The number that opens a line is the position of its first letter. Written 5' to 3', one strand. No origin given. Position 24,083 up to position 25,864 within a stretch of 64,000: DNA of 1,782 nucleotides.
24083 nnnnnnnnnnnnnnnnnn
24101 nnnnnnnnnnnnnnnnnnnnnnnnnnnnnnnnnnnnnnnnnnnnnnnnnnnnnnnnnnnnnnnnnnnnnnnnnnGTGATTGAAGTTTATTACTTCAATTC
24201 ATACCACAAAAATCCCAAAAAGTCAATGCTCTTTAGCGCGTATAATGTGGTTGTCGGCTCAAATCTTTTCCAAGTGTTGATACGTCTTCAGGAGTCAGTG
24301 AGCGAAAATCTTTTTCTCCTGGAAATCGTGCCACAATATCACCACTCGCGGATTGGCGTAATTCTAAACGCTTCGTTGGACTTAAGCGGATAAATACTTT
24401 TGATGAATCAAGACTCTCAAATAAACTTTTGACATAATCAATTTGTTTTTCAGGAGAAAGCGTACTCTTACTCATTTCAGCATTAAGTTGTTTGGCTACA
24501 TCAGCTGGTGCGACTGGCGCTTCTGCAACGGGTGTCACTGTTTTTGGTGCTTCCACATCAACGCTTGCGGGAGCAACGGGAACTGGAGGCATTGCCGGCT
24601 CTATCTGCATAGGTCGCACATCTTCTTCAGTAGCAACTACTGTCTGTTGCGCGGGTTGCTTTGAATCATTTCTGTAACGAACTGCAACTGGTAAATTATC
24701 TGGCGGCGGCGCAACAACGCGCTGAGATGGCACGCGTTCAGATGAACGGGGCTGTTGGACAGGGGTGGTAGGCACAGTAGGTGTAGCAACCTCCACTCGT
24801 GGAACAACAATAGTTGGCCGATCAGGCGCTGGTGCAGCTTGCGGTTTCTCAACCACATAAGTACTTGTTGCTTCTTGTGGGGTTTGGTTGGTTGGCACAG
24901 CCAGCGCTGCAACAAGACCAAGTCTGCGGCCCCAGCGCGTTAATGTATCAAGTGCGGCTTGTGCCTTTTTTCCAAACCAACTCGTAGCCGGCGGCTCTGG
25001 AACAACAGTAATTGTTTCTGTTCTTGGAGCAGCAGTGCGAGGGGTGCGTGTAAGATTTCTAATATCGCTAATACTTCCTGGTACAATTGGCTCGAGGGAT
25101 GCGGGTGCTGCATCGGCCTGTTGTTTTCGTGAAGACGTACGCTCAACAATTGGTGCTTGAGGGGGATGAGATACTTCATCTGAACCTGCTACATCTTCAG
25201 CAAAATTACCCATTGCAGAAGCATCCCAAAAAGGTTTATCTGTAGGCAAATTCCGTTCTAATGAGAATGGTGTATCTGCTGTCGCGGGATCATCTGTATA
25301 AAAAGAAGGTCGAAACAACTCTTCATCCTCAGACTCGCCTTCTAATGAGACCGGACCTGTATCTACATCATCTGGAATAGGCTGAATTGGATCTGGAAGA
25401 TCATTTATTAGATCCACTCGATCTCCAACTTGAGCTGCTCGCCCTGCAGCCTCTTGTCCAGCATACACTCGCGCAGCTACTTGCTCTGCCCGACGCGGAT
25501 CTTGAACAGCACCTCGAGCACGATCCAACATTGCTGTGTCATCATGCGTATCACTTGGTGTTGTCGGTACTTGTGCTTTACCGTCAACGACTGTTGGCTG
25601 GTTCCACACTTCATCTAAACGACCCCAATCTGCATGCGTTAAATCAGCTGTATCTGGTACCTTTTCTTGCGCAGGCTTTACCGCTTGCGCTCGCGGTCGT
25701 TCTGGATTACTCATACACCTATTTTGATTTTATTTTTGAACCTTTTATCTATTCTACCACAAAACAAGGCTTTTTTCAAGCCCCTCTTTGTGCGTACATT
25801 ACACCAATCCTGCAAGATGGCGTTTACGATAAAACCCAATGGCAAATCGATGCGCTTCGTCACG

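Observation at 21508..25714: Lineage-specific trio: membrane-anchored H1-like polylysine protein followed by two paralogous acidic disordered proteins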

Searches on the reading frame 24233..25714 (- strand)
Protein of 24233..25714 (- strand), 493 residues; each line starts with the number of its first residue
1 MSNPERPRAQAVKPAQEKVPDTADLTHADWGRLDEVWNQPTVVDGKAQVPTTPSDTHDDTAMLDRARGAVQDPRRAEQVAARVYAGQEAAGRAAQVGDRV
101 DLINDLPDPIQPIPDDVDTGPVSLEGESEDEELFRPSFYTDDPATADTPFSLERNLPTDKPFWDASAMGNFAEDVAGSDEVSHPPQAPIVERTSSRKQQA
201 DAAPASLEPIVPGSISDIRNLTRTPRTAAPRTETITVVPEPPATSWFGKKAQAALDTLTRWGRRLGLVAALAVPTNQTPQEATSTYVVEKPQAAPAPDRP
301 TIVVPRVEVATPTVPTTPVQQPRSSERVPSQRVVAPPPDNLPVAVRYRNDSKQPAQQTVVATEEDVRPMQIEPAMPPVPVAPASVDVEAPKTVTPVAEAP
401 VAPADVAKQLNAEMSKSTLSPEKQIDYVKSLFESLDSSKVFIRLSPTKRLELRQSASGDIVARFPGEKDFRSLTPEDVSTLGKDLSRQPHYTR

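Call 3: search_protein_families(library=pfam, proteins=[window:24233-25714:-], max_evalue=1)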
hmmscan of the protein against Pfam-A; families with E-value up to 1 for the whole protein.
window:24233-25714:- (493 aa): 0 families

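Call 12: find_homologous_proteins(query=window:24233-25714:-)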
Query window:24233-25714:- (493 aa): 4 proteins with E <= 0.001 among 8000 candidates.
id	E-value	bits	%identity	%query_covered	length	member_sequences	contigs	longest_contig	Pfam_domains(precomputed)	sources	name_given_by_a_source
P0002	0.0e+0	1059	100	100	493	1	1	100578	-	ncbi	-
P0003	8.2e-245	832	81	100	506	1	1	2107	-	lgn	-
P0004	3.1e-57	213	44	70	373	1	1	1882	-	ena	-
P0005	1.6e-43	168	33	95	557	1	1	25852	-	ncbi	-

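Call 13: find_encoding_contigs(protein=P0005, flank=10000, max_places=4)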
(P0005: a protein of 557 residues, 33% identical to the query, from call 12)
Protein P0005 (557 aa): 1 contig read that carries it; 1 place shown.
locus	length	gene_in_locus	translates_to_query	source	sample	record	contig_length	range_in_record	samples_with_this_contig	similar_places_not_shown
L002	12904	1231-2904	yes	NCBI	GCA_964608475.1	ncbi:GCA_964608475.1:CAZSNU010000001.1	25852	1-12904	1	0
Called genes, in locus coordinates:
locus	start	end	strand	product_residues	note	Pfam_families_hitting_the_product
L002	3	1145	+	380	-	?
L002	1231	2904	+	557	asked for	-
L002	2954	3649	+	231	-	-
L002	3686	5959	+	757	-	-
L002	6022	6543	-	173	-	PF07382:HC2 (weak)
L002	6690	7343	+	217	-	PF12686:DUF3800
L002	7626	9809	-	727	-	PF00580:UvrD-helicase, PF01443:Viral_helicase1 (faint), PF13086:AAA_11 (weak), PF13245:AAA_19, PF13604:AAA_30 (faint), PF13361:UvrD_C, PF13538:UvrD_C_2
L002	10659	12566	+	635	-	PF13517:FG-GAP_3 (faint)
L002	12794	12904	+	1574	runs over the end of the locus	PF13229:Beta_helix (faint), PF19077:Big_13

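Call 14: find_encoding_contigs(protein=P0003, flank=10000, max_places=4)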
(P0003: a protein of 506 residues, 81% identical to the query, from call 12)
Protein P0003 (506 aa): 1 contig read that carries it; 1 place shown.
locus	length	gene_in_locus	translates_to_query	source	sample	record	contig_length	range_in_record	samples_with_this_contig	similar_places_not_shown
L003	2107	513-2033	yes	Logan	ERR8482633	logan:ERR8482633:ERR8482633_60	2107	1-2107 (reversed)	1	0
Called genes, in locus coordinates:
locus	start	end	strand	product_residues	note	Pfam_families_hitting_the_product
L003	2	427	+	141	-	?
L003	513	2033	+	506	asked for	-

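Call 15: find_encoding_contigs(protein=P0004, flank=10000, max_places=4)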
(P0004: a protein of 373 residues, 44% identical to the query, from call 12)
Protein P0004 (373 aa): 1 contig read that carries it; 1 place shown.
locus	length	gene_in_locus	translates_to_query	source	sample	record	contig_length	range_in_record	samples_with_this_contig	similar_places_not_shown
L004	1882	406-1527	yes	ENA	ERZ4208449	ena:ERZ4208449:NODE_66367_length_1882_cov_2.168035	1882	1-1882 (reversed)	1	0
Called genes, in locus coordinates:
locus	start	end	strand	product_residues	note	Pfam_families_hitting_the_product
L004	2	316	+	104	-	?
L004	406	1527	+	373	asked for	-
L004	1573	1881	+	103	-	?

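Call 33: search_protein_families(library=ncbifam, proteins=[window:24233-25714:-], max_evalue=1)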
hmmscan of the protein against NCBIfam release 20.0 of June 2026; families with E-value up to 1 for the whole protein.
window:24233-25714:- (493 aa): 1 family
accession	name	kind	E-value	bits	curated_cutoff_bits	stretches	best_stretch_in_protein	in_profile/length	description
TIGR02574.1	stabl_TIGR02574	hypoth_equivalog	0.058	13.4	31.9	1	418-452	4-38/65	putative addiction module component, TIGR02574 family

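Call 40: predict_structure(alignment_id=A4)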
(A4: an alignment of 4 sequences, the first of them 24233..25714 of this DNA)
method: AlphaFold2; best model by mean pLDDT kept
length: 493 residues; sequences in the alignment: 4
mean_pLDDT: 44.9   pTM: 0.23
mean pLDDT of the five models: 44.9, 42.1, 41.5, 39.1, 36.3
residues with pLDDT >= 90: 0; 70-90: 56; 50-70: 62; < 50: 375
segments of 3 or more residues with pLDDT < 50: 1-60, 68-70, 93-142, 144-161, 163-252, 257-259, 261-398, 488-493
pLDDT, mean of each block of 10 residues (from residue 1): 40 32 35 35 34 39 49 53 52 47 40 37 37 37 38 39 41 35 36 31 36 41 36 31 42 50 39 29 29 38 42 44 37 39 34 33 36 42 40 42 58 63 81 76 73 85 85 80 55 31
secondary structure, 60 per line:
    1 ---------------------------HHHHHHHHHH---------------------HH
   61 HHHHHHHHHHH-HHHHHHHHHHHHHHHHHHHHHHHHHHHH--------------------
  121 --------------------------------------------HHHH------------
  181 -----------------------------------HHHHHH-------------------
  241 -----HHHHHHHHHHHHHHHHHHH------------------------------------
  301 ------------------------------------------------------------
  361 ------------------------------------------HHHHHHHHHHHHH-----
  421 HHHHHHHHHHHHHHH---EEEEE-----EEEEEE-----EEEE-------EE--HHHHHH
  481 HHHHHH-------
elements in order: H28-37 H59-71 H73-100 H165-168 H216-221 H246-264 H403-415 H421-435 E439-443 E449-454 E460-463 H475-486

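Call 53: fold_search(model_id=the predicted structure, library=pdb)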
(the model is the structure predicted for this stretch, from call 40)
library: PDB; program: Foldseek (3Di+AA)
matches with E <= 10: 255; with E <= 0.001: 0
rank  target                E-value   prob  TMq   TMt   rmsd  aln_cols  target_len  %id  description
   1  9dct_D                6.2e-01  0.16  0.08  0.15  10.5        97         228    8  Structure of the TelB-associated type VII secretion system chaperone SIR_0178 (released 2025-11-05)
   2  9dct_B                7.1e-01  0.14  0.08  0.16  10.8       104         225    9  Structure of the TelB-associated type VII secretion system chaperone SIR_0178 (released 2025-11-05)
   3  9e4w_A                1.0e+00  0.09  0.07  0.24  10.3        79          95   16  Structure of Bacillus phage SPO1 anti-CBASS 4 (Acb4) in complex with 3'3'-cGAMP (released 2025-01-29)
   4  9e4w_T                1.0e+00  0.08  0.06  0.22   9.4        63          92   19  Structure of Bacillus phage SPO1 anti-CBASS 4 (Acb4) in complex with 3'3'-cGAMP (released 2025-01-29)
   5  1lii                  1.1e+00  0.16  0.08  0.11  10.8        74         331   14  STRUCTURE OF T. GONDII ADENOSINE KINASE BOUND TO ADENOSINE 2 AND AMP-PCP (released 2002-05-15)
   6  9e4w_B                1.3e+00  0.08  0.06  0.22   9.6        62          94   19  Structure of Bacillus phage SPO1 anti-CBASS 4 (Acb4) in complex with 3'3'-cGAMP (released 2025-01-29)
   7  9dct_A                1.4e+00  0.09  0.09  0.17  10.8       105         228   10  Structure of the TelB-associated type VII secretion system chaperone SIR_0178 (released 2025-11-05)
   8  9e4w_P                1.4e+00  0.08  0.06  0.26  10.3        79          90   18  Structure of Bacillus phage SPO1 anti-CBASS 4 (Acb4) in complex with 3'3'-cGAMP (released 2025-01-29)
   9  9dd4_A                1.5e+00  0.12  0.08  0.24  11.4        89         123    7  Crystal Structure of Designed facilitated dissociation target LHD101An1: LHD101A with an N-terminal extension (released 2025-08-20)
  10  9dd0_D                1.5e+00  0.10  0.07  0.24  11.6        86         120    8  Designed allosteric facilitated dissociation switch AS1 in complex state TH with methylated lysines, crystal #2 (released 2025-08-20)
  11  9e4w_S                1.5e+00  0.08  0.07  0.26  10.3        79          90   16  Structure of Bacillus phage SPO1 anti-CBASS 4 (Acb4) in complex with 3'3'-cGAMP (released 2025-01-29)
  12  2a9y                  1.6e+00  0.13  0.10  0.13  10.9       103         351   16  Crystal structure of T. gondii adenosine kinase complexed with N6-dimethyladenosine (released 2006-07-11)
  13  8k51_B                1.6e+00  0.05  0.05  0.08  11.0        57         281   10  Crystal structure of arylamine N-acyltransferase from Streptomyces aureus (released 2024-07-24)
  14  5jp3_A                1.7e+00  0.08  0.09  0.17   7.8        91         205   14  Structure of Xanthomonas campestris effector protein XopD bound to ubiquitin (released 2016-07-27)
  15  9e4w_D                1.7e+00  0.04  0.05  0.16  10.3        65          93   20  Structure of Bacillus phage SPO1 anti-CBASS 4 (Acb4) in complex with 3'3'-cGAMP (released 2025-01-29)
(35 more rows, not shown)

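Call 85: search_protein_families(library=padloc, proteins=[window:24233-25714:-], max_evalue=1)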
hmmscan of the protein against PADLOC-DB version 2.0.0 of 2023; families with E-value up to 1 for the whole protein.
window:24233-25714:- (493 aa): 0 families

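Call 86: search_protein_families(library=phrogs, proteins=[window:24233-25714:-], max_evalue=1)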
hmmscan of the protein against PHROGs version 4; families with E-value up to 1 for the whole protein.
window:24233-25714:- (493 aa): 0 families

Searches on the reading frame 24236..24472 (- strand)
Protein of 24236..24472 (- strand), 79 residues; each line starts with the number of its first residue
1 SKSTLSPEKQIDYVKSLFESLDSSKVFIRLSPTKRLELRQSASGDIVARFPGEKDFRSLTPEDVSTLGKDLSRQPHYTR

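Call 97: search_solved_structures(query=A10, max_evalue=10)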
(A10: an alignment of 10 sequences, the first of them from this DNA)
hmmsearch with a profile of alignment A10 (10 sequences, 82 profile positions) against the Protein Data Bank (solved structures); distinct sequences matched with E-value up to 10: 1.
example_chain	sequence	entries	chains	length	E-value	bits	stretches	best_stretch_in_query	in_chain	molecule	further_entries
7jil_z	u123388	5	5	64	0.67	13.3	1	5-37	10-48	30S ribosomal protein S21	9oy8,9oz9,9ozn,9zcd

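Call 98: search_protein_families(library=pfam, alignment_id=A10, max_evalue=10)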
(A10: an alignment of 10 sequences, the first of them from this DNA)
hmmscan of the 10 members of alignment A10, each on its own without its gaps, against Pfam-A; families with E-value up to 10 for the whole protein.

A. member 1, seq(79 aa): 1 family
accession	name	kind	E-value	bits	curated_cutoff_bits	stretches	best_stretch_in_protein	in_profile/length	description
PF11867.13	T1RH-like_C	-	0.31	10.8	26.8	1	9-59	20-69/329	Type I restriction enzyme HindI endonuclease subunit-like, C-terminal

B. families by the number of members that match (of 10 scanned): 5 families
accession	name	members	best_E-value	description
PF00978.26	RdRP_2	1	0.092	RNA dependent RNA polymerase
PF23163.1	CSD_RNase_II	1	0.12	CSD-like barrel domain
PF02663.19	FmdE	1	0.15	FmdE, Molybdenum formylmethanofuran dehydrogenase operon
PF08085.16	Entericidin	1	0.27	Entericidin EcnA/B family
PF11867.13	T1RH-like_C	1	0.31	Type I restriction enzyme HindI endonuclease subunit-like, C-terminal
